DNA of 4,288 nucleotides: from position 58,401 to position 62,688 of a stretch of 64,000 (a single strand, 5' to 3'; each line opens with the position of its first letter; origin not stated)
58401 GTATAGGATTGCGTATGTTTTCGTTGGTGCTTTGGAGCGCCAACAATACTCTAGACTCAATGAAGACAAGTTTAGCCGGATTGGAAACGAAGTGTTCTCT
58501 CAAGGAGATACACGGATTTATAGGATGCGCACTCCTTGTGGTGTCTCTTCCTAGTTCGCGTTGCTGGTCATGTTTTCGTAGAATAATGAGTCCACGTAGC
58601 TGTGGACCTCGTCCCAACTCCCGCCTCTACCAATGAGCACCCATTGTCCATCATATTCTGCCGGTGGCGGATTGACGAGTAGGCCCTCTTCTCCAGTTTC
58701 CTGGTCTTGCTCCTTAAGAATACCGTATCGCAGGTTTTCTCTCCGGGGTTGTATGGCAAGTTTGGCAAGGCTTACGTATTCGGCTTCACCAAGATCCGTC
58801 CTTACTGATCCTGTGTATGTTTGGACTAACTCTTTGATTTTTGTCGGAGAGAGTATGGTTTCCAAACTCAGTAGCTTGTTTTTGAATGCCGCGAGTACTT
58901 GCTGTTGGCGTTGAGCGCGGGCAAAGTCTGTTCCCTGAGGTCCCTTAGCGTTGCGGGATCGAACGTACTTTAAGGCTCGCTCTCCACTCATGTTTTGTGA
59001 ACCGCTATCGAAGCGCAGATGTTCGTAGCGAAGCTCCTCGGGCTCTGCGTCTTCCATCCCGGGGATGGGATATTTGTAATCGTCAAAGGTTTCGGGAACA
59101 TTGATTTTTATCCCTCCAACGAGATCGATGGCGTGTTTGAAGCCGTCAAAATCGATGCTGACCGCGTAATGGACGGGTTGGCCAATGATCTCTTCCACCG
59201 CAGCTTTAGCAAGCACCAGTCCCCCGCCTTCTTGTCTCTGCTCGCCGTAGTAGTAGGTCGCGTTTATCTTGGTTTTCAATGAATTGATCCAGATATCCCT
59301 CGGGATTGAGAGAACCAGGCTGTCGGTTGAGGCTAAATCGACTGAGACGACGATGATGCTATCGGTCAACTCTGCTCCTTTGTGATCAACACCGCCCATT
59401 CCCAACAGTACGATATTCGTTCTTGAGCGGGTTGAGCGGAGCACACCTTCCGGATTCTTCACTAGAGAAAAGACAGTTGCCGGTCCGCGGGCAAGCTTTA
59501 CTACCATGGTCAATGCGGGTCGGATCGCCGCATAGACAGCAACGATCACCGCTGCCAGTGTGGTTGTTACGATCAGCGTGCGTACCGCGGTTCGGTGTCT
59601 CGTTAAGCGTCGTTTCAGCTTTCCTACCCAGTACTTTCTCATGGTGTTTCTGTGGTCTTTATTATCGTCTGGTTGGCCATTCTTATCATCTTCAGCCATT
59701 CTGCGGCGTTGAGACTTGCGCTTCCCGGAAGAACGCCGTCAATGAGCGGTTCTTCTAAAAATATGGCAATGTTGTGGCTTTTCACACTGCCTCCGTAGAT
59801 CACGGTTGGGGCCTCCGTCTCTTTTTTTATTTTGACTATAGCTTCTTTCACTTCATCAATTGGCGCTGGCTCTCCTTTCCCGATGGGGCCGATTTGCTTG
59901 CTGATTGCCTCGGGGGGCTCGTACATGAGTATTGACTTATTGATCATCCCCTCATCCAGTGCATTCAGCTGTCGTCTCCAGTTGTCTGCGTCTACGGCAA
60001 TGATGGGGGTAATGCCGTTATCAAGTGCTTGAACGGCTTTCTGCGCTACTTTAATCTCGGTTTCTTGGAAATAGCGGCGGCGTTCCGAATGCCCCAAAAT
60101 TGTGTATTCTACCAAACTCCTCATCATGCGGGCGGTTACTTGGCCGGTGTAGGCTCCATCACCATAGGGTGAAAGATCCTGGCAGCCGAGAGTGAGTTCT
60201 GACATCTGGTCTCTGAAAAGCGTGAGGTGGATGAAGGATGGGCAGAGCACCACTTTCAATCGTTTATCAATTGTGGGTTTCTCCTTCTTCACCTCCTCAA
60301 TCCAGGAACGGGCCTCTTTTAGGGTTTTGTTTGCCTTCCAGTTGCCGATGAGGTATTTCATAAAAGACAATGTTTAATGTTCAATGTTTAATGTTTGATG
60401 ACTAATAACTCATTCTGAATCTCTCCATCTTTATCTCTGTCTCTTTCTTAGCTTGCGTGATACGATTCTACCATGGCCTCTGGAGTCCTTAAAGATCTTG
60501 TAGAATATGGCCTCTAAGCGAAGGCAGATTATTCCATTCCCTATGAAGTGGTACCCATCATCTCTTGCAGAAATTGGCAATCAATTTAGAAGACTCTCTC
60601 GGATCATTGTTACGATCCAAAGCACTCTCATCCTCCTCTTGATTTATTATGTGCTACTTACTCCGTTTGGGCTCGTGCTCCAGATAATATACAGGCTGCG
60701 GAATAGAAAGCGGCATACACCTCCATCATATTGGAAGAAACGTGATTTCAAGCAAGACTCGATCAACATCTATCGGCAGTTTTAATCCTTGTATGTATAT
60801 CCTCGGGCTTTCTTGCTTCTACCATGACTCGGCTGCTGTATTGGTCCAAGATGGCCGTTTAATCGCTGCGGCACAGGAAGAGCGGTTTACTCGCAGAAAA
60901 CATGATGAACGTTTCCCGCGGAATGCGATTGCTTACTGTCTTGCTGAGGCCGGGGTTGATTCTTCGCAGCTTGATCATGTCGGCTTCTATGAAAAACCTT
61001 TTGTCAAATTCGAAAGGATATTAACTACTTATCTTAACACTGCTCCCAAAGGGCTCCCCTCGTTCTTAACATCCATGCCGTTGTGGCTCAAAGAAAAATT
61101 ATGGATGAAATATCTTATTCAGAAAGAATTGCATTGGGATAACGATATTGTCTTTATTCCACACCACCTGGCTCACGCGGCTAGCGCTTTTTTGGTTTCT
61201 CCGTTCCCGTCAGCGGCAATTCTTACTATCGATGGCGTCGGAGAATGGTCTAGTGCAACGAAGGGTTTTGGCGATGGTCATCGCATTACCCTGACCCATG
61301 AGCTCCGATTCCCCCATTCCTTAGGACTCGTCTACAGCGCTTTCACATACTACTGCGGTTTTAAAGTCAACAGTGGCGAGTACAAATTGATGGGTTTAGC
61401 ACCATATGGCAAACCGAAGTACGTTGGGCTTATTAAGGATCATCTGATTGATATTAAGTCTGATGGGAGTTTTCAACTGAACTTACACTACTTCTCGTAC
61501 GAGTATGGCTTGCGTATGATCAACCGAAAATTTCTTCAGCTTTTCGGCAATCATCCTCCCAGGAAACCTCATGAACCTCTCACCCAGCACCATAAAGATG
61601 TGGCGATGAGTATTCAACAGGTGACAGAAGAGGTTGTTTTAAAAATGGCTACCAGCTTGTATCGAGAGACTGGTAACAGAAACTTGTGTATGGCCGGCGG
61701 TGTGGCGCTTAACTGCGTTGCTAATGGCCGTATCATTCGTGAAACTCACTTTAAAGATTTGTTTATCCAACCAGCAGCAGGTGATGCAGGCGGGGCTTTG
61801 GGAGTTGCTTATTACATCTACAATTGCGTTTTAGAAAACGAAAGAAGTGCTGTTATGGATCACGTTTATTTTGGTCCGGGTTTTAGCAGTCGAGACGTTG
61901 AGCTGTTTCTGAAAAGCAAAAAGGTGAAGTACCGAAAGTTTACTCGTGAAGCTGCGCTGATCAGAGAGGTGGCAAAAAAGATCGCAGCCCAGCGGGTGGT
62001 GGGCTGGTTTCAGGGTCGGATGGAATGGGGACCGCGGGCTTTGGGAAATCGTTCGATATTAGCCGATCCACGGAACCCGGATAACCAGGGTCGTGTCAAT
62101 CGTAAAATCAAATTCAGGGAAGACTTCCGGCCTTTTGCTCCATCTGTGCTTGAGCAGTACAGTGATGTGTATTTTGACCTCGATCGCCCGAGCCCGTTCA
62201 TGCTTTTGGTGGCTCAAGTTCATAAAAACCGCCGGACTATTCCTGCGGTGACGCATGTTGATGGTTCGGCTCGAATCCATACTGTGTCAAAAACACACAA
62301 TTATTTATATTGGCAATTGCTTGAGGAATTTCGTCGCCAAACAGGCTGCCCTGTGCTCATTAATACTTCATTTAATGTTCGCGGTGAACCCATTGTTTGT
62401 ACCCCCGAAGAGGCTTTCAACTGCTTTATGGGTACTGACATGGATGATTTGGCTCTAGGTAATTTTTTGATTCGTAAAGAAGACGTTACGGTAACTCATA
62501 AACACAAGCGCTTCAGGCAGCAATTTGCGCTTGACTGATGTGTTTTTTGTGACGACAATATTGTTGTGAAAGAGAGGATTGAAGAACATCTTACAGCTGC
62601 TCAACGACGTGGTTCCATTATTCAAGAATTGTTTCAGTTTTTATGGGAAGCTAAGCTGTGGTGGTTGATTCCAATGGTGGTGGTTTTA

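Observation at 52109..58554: Candidate surface-protein O-glycosylation locus: Pro/Thr-rich substrates next to a PMT/ArnT-like GT-C enzyme, a DUF2298 YYY protein and a Glf-like flavoenzyme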

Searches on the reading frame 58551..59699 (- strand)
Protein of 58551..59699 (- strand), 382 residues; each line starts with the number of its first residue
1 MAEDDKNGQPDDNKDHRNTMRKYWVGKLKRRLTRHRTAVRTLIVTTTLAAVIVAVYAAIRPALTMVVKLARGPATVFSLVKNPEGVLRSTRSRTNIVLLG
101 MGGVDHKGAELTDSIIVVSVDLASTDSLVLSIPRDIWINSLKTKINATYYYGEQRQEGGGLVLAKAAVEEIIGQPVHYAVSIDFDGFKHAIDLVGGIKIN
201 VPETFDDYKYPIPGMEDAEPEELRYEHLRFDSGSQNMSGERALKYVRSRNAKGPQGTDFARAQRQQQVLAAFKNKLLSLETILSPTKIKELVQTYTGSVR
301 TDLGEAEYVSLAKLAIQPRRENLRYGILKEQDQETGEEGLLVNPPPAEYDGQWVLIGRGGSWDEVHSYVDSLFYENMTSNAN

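Call 3: search_protein_families(library=pfam, proteins=[window:58551-59699:-], max_evalue=0.01)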
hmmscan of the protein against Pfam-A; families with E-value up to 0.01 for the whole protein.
window:58551-59699:- (382 aa): 1 family
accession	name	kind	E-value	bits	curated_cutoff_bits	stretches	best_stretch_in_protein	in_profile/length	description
PF03816.19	LytR_cpsA_psr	-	3.7e-31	108.8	24.6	1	112-276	2-148/150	LytR_cpsA_psr family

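Call 4: search_protein_families(library=ncbifam, proteins=[window:58551-59699:-], max_evalue=0.01)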
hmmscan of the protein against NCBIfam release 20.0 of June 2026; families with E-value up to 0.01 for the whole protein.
window:58551-59699:- (382 aa): 4 families
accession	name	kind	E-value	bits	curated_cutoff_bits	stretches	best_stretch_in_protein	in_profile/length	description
TIGR00350.1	lytR_cpsA_psr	domain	3.5e-27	95.5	62.3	1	112-276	3-150/152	LCP family glycopolymer transferase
NF006897.1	PRK09379.1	equivalog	6.9e-21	74.7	441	1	95-310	59-249/298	polyisoprenyl-teichoic acid--peptidoglycan teichoic acid transferase TagU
NF047591.1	ligase_LytR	equivalog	4.1e-16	59.2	450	1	96-293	60-252/336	glycopolymer--peptidoglycan transferase LytR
NF051849.1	LCP_trans_Cps2A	equivalog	4.6e-11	42.6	650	1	167-315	294-421/477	LCP family glycopolymer transferase CpsA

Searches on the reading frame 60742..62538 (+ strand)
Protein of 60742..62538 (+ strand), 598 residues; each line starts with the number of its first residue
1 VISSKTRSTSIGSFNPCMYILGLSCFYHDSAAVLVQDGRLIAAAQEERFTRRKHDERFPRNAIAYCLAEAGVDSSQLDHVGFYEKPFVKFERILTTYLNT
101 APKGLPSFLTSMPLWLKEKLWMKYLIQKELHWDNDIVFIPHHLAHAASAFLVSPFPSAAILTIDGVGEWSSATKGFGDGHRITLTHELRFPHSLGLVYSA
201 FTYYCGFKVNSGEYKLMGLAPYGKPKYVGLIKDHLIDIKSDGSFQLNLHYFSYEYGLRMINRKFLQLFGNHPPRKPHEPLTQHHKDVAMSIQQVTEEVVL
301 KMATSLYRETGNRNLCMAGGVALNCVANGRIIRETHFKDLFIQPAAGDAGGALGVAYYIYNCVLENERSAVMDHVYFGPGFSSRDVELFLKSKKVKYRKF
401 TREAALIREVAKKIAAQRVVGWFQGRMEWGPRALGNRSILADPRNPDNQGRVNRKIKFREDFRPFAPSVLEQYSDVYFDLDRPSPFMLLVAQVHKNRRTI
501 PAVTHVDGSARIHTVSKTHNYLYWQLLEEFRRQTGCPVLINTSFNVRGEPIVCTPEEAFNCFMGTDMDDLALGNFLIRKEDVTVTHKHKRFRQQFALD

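Call 3: search_protein_families(library=pfam, proteins=[window:60742-62538:+], max_evalue=0.01)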
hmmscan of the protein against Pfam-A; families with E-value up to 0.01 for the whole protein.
window:60742-62538:+ (598 aa): 3 families
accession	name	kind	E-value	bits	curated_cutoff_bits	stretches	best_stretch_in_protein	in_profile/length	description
PF02543.21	Carbam_trans_N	-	6.9e-97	325.4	24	1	20-356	2-345/346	Carbamoyltransferase N-terminus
PF16861.10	Carbam_trans_C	-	2.2e-72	242.6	27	1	411-579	1-170/170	Carbamoyltransferase C-terminus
PF00814.31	TsaD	-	6.7e-05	23.2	24.8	0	268-328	190-234/264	tRNA N6-adenosine threonylcarbamoyltransferase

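Call 4: search_protein_families(library=ncbifam, proteins=[window:60742-62538:+], max_evalue=0.01)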
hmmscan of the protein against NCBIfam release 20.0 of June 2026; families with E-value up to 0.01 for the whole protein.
window:60742-62538:+ (598 aa): 3 families
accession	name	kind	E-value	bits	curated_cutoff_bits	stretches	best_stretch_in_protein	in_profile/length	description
NF041651.1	nodul_NodU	equivalog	3.6e-48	164.7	1000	1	282-561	268-537/556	nodulation protein NodU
TIGR03723.1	T6A_TsaD_YgjD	equivalog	0.00031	20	296.1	1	281-327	229-275/314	tRNA (adenosine(37)-N6)-threonylcarbamoyltransferase complex transferase subunit TsaD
TIGR00143.1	hypF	equivalog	0.0038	15.4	466.1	0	283-356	660-737/741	carbamoyltransferase HypF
